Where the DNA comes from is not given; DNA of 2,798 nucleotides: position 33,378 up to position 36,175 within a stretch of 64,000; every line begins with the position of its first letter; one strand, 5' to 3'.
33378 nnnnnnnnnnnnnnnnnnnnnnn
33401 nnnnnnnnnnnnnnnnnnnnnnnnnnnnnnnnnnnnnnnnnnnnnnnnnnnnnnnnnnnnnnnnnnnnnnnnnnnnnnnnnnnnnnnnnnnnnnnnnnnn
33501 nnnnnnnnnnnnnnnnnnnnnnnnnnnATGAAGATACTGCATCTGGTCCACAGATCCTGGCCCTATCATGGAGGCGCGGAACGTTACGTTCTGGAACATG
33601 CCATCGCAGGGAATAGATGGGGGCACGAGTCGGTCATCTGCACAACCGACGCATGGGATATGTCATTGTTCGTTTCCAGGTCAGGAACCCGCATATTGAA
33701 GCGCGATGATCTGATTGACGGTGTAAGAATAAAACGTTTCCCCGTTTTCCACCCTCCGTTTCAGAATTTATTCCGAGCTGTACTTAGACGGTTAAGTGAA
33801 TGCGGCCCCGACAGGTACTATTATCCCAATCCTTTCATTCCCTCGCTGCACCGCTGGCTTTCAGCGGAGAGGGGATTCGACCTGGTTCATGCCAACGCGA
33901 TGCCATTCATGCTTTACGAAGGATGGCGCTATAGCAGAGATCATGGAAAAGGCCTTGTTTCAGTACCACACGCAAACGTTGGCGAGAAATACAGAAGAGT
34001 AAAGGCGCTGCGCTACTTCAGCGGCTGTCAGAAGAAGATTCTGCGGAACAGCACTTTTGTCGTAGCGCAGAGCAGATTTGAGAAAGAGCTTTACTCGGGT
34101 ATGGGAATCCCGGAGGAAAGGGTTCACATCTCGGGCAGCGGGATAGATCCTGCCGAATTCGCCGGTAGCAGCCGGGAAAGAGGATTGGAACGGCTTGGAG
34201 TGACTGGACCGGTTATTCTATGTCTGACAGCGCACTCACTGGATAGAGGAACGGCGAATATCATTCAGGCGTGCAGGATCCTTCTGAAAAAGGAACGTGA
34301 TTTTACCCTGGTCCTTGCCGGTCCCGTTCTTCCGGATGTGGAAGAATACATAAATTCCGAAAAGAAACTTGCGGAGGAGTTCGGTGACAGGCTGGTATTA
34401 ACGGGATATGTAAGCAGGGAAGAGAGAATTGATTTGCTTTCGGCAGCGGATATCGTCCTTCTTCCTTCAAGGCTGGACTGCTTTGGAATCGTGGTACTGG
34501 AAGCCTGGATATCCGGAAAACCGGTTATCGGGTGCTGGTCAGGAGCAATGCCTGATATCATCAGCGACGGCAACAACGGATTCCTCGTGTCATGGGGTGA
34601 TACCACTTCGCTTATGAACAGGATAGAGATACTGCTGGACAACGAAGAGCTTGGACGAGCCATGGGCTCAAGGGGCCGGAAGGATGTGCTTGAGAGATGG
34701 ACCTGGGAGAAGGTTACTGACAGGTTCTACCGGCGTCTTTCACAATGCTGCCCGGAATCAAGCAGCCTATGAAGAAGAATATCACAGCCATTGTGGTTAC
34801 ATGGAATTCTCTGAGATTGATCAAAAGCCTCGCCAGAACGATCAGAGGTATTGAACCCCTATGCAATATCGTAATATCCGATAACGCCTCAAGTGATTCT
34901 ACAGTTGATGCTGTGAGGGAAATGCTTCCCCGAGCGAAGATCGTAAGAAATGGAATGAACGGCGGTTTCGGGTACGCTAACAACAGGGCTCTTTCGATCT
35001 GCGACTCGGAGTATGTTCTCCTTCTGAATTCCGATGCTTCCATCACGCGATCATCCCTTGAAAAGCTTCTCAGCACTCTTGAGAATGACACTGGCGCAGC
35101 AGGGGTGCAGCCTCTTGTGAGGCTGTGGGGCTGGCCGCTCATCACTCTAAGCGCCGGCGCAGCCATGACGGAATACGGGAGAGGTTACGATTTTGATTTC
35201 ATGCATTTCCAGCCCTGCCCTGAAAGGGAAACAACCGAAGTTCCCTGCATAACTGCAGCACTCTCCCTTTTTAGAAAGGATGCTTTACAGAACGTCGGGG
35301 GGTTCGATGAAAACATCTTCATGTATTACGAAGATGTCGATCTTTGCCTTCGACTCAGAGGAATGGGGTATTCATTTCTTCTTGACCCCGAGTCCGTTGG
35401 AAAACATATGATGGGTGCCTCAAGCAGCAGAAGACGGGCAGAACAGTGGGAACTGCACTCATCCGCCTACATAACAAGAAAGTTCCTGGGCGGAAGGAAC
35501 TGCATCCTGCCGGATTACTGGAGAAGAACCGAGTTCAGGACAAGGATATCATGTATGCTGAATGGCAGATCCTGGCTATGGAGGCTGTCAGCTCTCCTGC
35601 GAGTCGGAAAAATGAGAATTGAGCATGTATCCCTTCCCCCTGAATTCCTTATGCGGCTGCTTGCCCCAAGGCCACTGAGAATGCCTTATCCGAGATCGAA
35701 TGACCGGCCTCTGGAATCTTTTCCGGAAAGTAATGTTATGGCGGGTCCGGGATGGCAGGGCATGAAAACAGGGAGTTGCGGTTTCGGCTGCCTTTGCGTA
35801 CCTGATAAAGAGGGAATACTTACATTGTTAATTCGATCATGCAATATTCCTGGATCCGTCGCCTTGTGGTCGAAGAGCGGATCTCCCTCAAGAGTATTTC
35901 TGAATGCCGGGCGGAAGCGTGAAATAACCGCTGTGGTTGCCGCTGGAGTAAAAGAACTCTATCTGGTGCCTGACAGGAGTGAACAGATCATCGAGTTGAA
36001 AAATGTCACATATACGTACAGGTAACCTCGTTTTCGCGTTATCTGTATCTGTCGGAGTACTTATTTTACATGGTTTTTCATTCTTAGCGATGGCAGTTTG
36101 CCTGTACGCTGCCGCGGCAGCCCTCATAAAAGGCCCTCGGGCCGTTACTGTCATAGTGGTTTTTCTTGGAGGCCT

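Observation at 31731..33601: ~1.5-kb AT-rich, opposite-strand insertion bracketed by a duplicated GT4 gene junction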

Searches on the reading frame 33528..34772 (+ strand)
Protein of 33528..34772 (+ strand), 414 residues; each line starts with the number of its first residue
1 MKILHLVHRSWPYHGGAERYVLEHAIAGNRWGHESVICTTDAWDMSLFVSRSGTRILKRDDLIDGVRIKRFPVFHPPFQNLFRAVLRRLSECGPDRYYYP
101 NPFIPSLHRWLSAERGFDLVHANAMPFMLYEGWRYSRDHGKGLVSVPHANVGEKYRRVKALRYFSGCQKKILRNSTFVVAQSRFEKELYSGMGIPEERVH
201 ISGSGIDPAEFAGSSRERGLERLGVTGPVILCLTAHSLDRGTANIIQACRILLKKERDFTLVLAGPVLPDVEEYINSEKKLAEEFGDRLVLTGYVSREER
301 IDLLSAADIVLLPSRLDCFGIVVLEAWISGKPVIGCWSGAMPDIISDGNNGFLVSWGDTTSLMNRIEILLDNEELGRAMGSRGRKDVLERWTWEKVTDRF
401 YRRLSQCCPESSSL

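Call 5: search_protein_families(library=pfam, proteins=[window:33528-34772:+], max_evalue=0.01)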
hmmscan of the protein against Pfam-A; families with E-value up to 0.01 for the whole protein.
window:33528-34772:+ (414 aa): 6 families
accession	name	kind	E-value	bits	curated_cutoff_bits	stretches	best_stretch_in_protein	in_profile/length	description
PF00534.26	Glycos_transf_1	-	1.2e-25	90.5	26.4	1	226-385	14-171/172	Glycosyl transferases group 1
PF13692.12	Glyco_trans_1_4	-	8.7e-22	78.4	27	1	228-372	2-142/142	Glycosyl transferases group 1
PF13439.12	Glyco_transf_4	-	1.1e-18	68.3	28.5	1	15-209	2-169/170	Glycosyltransferase Family 4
PF13579.12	Glyco_trans_4_4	-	2.3e-13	51.2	29.7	1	15-201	1-154/158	Glycosyl transferase 4-like domain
PF20706.3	GT4-conflict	-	4.1e-07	29.7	26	1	241-334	213-309/385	Family 4 Glycosyltransferase in conflict systems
PF13524.12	Glyco_trans_1_2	-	3.9e-05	24.1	25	1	258-399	14-141/144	Glycosyl transferase-like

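Call 7: find_encoding_contigs(protein=window:33528-34772:+, flank=10000, max_places=10)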
Protein window:33528-34772:+ (414 aa): no gene with exactly this product is on record in the collection.

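Call 9: find_related_loci(query=window:33528-34772:+, collection=genome_contigs, flank=10000)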
Query window:33528-34772:+ (414 aa) in genome_contigs; peptide patterns used: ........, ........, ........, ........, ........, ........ (x = any residue, [..] = any of these).
277 stretches matched a pattern; 20 encode a relative of the query (tblastn E <= 1e-3); 20 distinct loci.
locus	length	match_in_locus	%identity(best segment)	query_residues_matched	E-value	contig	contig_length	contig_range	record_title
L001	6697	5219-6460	88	1-414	0e+0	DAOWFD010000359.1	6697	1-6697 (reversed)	MAG TPA_asm: Candidatus Aegiribacteria sp. isolate CSMAG_1956 CSMAG_1956_k141_3541454_length_6697_cov_8.0000, whole geno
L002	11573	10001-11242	85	1-414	0e+0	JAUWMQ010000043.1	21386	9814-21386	MAG: Candidatus Aegiribacteria sp. isolate CSMAG_2402 CSMAG_2402_k141_1397945_length_21386_cov_7.9878, whole genome shot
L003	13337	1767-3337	84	1-413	0e+0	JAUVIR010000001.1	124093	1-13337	MAG: Candidatus Fermentibacteria bacterium isolate CSMAG_433 CSMAG_433_k127_1044307_length_124093_cov_33.7704, whole gen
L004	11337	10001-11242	81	1-414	0e+0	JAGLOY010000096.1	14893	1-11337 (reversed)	MAG: Candidatus Aegiribacteria sp. isolate RS_7_6 ROV157_7.bin.6.fa_96, whole genome shotgun sequence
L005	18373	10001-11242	73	1-414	0e+0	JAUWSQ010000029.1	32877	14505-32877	MAG: Candidatus Fermentibacteria bacterium isolate CSMAG_2558 CSMAG_2558_k127_3244151_length_32877_cov_18.0024, whole ge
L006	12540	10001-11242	71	1-414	0e+0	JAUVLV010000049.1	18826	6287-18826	MAG: Candidatus Aegiribacteria sp. isolate CSMAG_515 CSMAG_515_k141_9031_length_18826_cov_26.9694, whole genome shotgun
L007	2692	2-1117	74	42-413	0e+0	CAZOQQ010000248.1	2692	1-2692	MAG TPA_asm: uncultured bacterium isolate binchicken_co67_278 genome assembly, contig: NODE_57019_length_2692_cov_4.2408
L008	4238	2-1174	67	17-407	0e+0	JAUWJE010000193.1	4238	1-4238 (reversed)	MAG: Candidatus Fermentibacteria bacterium isolate CSMAG_2312 CSMAG_2312_k127_7060691_length_4238_cov_14.0000, whole gen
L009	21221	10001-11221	63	1-407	0e+0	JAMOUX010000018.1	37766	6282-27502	MAG: Candidatus Fermentibacteraceae bacterium isolate PIR-30_metabat1_scaf2bin.043 PIR-30_scaffold_331_c1, whole genome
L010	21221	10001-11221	60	1-407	9e-172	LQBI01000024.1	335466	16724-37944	MAG: Candidatus Aegiribacteria sp. MLS_C scaffold_3, whole genome shotgun sequence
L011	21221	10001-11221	63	1-407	9e-170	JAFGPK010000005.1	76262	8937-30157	MAG: Candidatus Fermentibacteraceae bacterium isolate Zod_Metabat.684 k87_232040, whole genome shotgun sequence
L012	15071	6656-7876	65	1-407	2e-169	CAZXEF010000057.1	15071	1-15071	MAG TPA_asm: uncultured bacterium isolate binchicken_co129_934 genome assembly, contig: NODE_11892_length_15071_cov_5.25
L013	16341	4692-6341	60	1-407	2e-158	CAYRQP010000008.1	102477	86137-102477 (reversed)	MAG TPA_asm: uncultured bacterium isolate SRP077602_co1_69 genome assembly, contig: NODE_351_length_102477_cov_19.565093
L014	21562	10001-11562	59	1-404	8e-157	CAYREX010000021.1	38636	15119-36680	MAG TPA_asm: uncultured bacterium isolate SRP332253_co2_139 genome assembly, contig: NODE_892_length_38636_cov_8.867111,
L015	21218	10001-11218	57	1-408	4e-154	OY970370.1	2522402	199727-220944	MAG: Candidatus Fermentibacteria bacterium isolate MFD00905.bin.1.36 genome assembly, chromosome: 1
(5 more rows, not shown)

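Call 29: find_related_loci(query=window:33528-34772:+, collection=metagenome_contigs, flank=5000)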
Query window:33528-34772:+ (414 aa) in metagenome_contigs; peptide patterns used: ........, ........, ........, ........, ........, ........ (x = any residue, [..] = any of these).
383 stretches matched a pattern; 17 encode a relative of the query (tblastn E <= 1e-3); 17 distinct loci.
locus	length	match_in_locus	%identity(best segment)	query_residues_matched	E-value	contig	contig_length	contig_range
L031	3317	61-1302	83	1-414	0e+0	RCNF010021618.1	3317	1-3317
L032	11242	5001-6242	82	1-414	0e+0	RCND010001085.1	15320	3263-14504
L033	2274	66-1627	82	1-410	0e+0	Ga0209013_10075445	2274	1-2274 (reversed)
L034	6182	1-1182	82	19-412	0e+0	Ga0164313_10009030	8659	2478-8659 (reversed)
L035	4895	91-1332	77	1-414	0e+0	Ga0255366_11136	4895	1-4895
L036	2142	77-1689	76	1-414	0e+0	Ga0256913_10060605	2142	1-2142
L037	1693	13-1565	71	1-413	0e+0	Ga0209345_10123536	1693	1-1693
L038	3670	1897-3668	80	1-406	0e+0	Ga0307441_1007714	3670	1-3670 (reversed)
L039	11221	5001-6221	63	1-407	0e+0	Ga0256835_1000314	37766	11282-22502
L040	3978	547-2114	63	1-408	0e+0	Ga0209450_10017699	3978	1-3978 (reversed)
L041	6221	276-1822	61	1-413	2e-162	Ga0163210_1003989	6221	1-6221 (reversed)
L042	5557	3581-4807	54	1-406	1e-142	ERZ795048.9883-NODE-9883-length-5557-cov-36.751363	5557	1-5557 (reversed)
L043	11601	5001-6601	53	1-406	7e-140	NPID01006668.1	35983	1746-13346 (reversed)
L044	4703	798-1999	64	1-407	4e-82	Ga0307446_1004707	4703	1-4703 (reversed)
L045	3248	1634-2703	72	1-385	3e-60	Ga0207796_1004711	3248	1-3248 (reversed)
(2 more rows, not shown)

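Call 33: search_protein_families(library=ncbifam, proteins=[window:33528-34772:+], max_evalue=0.1)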
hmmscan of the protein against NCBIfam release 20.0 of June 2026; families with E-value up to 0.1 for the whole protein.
window:33528-34772:+ (414 aa): 42 families (the best 25 are shown)
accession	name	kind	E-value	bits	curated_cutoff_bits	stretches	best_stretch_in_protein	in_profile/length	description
TIGR02149.1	glgA_Coryne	subfamily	2.2e-23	83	302.4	1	188-402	160-385/391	glycogen synthase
NF041876.1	EPS_EpsE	equivalog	1.6e-21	77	400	1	172-394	159-383/389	exopolysaccharide biosynthesis GT4 family glycosyltransferase EpsE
NF041010.1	glycosy_Agl16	equivalog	6.5e-20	71.3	575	1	163-399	122-343/352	glycosylation protein Agl16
TIGR03449.1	mycothiol_MshA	equivalog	7.9e-20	71.1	462.5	1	146-401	138-397/406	D-inositol-3-phosphate glycosyltransferase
NF012028.0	PRK15484.1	subfamily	1.1e-19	70.8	618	1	172-405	137-376/380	lipopolysaccharide N-acetylglucosaminyltransferase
NF038295.1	EPS_HpsP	equivalog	2e-19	69.8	550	1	223-399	203-379/388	hormogonium polysaccharide biosynthesis glycosyltransferase HpsP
TIGR03999.1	thiol_BshA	equivalog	4.1e-18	65.4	273.7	1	254-400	225-366/375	N-acetyl-alpha-D-glucosaminyl L-malate synthase BshA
TIGR03088.1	stp2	hypoth_equivalog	3.5e-16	59.2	409.05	1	177-401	140-367/374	TIGR03088 family PEP-CTERM/XrtA system glycosyltransferase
NF053787.1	GlcN_PG_synth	equivalog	5e-15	55.2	480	1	171-405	140-357/361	N-acetylglucosaminyl phosphatidylglycerol synthase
TIGR04047.1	MSMEG_0565_glyc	hypoth_equivalog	1.1e-14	54.3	259.85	1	167-398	131-365/373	MSMEG_0565 family glycosyltransferase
NF038229.1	Glyco4_Geo_Pelo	equivalog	6.5e-13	48.4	400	1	171-401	106-330/338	GPMC system family 4 glycosyltransferase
TIGR04063.1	stp3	hypoth_equivalog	7e-12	44.9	442.05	1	191-400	174-388/397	TIGR04063 family PEP-CTERM/XrtA system glycosyltransferase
NF041139.1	TreT_Thcocales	equivalog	8.9e-11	41.2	775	1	228-402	230-407/412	trehalose synthase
TIGR04157.1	glyco_rSAM_CFB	subfamily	1.9e-10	40.3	400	1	237-400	237-402/406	TIGR04157 family glycosyltransferase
TIGR04005.1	wcaL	equivalog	3.3e-10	39.4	537.6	1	163-388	163-387/406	colanic acid biosynthesis glycosyltransferase WcaL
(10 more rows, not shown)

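Call 47: find_homologous_proteins(query=window:33528-34772:+, max_evalue=1e-100)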
Query window:33528-34772:+ (414 aa): 111 proteins with E <= 1e-100 among 8000 candidates.
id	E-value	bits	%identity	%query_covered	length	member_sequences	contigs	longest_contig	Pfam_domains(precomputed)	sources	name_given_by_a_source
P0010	6.0e-286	966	100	100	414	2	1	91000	PF00534.27,PF13579.13,PF13439.13,PF20706.4,PF13692.13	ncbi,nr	ncbi:MAG: glycosyltransferase [Candidatus Aegiribacteria sp.]|nr:glycosyltransferase [Candidatus Aeg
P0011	4.5e-250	848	86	100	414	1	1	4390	PF00534.27,PF13579.13,PF13439.13,PF20706.4,PF13692.13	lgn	-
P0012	1.3e-249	846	86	100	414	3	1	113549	PF00534.27,PF13579.13,PF13524.13,PF13439.13,PF20706.4,PF13692.13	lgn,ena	-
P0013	2.9e-248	842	86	100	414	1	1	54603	PF00534.27,PF13579.13,PF13524.13,PF13439.13,PF20706.4,PF13692.13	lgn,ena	-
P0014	1.7e-245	833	85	100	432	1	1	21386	PF00534.27,PF13579.13,PF13439.13,PF20706.4,PF13692.13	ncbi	-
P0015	1.1e-240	817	84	100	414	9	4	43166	PF00534.27,PF13579.13,PF13439.13,PF20706.4,PF13692.13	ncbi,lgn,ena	-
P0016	6.8e-239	811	81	100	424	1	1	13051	PF00534.27,PF13579.13,PF13439.13,PF20706.4,PF13692.13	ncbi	-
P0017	2.6e-237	806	82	100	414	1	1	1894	PF00534.27,PF13579.13,PF13439.13,PF20706.4,PF13692.13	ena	-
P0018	5.7e-237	805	82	100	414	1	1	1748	PF00534.27,PF13579.13,PF13439.13,PF20706.4,PF13692.13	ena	-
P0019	2.7e-236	802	81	100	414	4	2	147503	PF00534.27,PF13579.13,PF13439.13,PF20706.4,PF13692.13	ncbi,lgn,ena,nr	ncbi:MAG: glycosyltransferase family 4 protein [Candidatus Aegiribacteria sp.]|nr:glycosyltransferas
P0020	5.2e-229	778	78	100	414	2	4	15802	PF00534.27,PF13579.13,PF13439.13,PF13692.13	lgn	-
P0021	1.9e-228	777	79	100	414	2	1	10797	PF00534.27,PF13579.13,PF13439.13,PF13692.13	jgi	jgi:glycosyltransferase involved in cell wall biosynthesis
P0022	6.3e-228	775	80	98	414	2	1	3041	PF00534.27,PF13579.13,PF13439.13,PF13692.13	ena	-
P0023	1.9e-226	770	78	100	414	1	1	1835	PF00534.27,PF13579.13,PF13524.13,PF13439.13,PF20706.4,PF13692.13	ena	-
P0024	1.7e-222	757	76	100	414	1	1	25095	PF00534.27,PF13579.13,PF13524.13,PF13439.13,PF20706.4,PF13692.13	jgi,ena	-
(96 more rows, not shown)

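Call 48: list_cluster_members(proteins=[P0010, P0001, P0004])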
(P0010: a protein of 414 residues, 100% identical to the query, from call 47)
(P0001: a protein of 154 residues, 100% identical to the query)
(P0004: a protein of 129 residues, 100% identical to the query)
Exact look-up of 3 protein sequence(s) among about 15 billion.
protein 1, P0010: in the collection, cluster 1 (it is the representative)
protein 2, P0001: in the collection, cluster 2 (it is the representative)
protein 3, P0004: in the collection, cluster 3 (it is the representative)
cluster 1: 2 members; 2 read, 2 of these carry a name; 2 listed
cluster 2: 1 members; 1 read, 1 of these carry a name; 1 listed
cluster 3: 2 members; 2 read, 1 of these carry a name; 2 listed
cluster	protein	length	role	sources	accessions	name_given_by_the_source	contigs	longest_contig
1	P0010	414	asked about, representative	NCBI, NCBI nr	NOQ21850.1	MAG: glycosyltransferase [Candidatus Aegiribacteria sp.] | glycosyltransferase [Candidatus Aegiribacteria sp.]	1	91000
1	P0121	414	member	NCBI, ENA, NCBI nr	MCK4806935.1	MAG: glycosyltransferase family 4 protein [Candidatus Aegiribacteria sp.] | glycosyltransferase family 4 protein [Candidatus Aegiribacteria sp.]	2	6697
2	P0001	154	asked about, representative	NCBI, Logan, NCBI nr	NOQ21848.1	MAG: hypothetical protein GQ565_04245 [Candidatus Aegiribacteria sp.] | hypothetical protein [Candidatus Aegiribacteria sp.]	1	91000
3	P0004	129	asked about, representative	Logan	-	-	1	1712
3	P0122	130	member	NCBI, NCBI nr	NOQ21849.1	MAG: DUF4190 domain-containing protein [Candidatus Aegiribacteria sp.] | DUF4190 domain-containing protein [Candidatus Aegiribacteria sp.]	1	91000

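Call 49: find_encoding_contigs(protein=P0012, flank=10000, max_places=4)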
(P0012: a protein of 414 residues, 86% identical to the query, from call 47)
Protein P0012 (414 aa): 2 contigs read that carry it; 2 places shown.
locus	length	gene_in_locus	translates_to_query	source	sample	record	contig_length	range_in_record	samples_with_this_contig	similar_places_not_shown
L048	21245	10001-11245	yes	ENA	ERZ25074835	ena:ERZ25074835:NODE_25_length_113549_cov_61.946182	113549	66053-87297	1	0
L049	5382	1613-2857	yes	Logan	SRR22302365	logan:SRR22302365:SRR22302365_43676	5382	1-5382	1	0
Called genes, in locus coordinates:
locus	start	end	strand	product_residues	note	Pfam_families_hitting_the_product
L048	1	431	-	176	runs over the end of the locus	PF04542:Sigma70_r2, PF08281:Sigma70_r4_2, PF04545:Sigma70_r4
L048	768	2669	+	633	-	PF00664:ABC_membrane, PF00005:ABC_tran, PF02463:SMC_N (faint)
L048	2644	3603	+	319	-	PF01075:Glyco_transf_9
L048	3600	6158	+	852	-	PF01624:MutS_I, PF05188:MutS_II, PF05192:MutS_III, PF05190:MutS_IV, PF00488:MutS_V, PF27441:MutS_C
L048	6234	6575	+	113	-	-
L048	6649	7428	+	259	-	PF00535:Glycos_transf_2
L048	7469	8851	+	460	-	PF00534:Glycos_transf_1 (faint), PF13692:Glyco_trans_1_4 (faint)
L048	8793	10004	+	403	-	PF00534:Glycos_transf_1, PF13692:Glyco_trans_1_4, PF13524:Glyco_trans_1_2 (weak), PF20706:GT4-conflict (weak)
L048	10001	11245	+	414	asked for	PF13439:Glyco_transf_4, PF13579:Glyco_trans_4_4, PF00534:Glycos_transf_1, PF20706:GT4-conflict, PF13692:Glyco_trans_1_4, PF13524:Glyco_trans_1_2 (faint)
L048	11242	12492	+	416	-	PF00535:Glycos_transf_2, PF13641:Glyco_tranf_2_3, PF10111:Glyco_tranf_2_2 (weak), PF13632:Glyco_trans_2_3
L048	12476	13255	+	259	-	-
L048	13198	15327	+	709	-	-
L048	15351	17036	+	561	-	PF00512:HisKA (weak), PF02518:HATPase_c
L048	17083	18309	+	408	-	PF00072:Response_reg, PF00158:Sigma54_activat, PF14532:Sigma54_activ_2, PF07728:AAA_5, PF25601:AAA_lid_14, PF02954:HTH_8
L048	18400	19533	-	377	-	PF03590:AsnA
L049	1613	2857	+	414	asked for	PF13439:Glyco_transf_4, PF13579:Glyco_trans_4_4, PF00534:Glycos_transf_1, PF20706:GT4-conflict, PF13692:Glyco_trans_1_4, PF13524:Glyco_trans_1_2 (faint)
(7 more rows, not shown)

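Call 50: find_encoding_contigs(protein=P0011, flank=10000, max_places=4)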
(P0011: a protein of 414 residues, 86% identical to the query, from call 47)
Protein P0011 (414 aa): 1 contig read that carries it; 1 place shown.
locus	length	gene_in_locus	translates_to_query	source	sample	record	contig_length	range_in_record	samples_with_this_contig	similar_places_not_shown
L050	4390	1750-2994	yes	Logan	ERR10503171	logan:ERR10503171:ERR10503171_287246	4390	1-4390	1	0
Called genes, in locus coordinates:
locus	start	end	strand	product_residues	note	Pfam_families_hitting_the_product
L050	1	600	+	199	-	?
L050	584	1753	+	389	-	PF00534:Glycos_transf_1, PF13692:Glyco_trans_1_4, PF13524:Glyco_trans_1_2 (weak), PF20706:GT4-conflict (weak)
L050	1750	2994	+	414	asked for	PF13439:Glyco_transf_4, PF13579:Glyco_trans_4_4, PF20706:GT4-conflict, PF00534:Glycos_transf_1, PF13692:Glyco_trans_1_4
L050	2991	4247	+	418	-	PF00535:Glycos_transf_2, PF10111:Glyco_tranf_2_2 (weak), PF13641:Glyco_tranf_2_3, PF13632:Glyco_trans_2_3 (weak)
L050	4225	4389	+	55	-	?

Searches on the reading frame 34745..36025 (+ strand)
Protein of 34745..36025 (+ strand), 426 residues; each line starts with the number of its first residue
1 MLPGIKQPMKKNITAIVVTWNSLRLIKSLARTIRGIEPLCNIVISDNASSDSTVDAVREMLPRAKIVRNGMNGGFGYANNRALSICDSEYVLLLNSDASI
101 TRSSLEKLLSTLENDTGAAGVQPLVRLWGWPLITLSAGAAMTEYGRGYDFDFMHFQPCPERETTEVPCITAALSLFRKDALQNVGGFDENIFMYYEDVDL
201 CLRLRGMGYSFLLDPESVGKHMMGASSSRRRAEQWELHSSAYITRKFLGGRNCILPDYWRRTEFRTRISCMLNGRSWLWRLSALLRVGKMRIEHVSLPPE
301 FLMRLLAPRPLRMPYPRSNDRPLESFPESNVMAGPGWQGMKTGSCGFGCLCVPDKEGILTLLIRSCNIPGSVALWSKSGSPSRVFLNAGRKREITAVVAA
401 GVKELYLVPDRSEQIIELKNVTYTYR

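Call 5: search_protein_families(library=pfam, proteins=[window:34745-36025:+], max_evalue=0.01)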
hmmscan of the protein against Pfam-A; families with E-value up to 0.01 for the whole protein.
window:34745-36025:+ (426 aa): 5 families
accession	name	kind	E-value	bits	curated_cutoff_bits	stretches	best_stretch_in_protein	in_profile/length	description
PF00535.33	Glycos_transf_2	-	3.7e-18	66.4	23.3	1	15-184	2-167/168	Glycosyl transferase family 2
PF13641.12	Glyco_tranf_2_3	-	3e-14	54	27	1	13-215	3-205/230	Glycosyltransferase like family 2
PF13632.12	Glyco_trans_2_3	-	1.8e-08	34.9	27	1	90-242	1-143/198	Glycosyl transferase family group 2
PF10111.15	Glyco_tranf_2_2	-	4e-08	33.5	27.3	1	38-206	28-201/276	Glycosyltransferase like family 2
PF13506.12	Glyco_transf_21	-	0.0015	18.5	21.7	0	87-229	30-163/174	Glycosyl transferase family 21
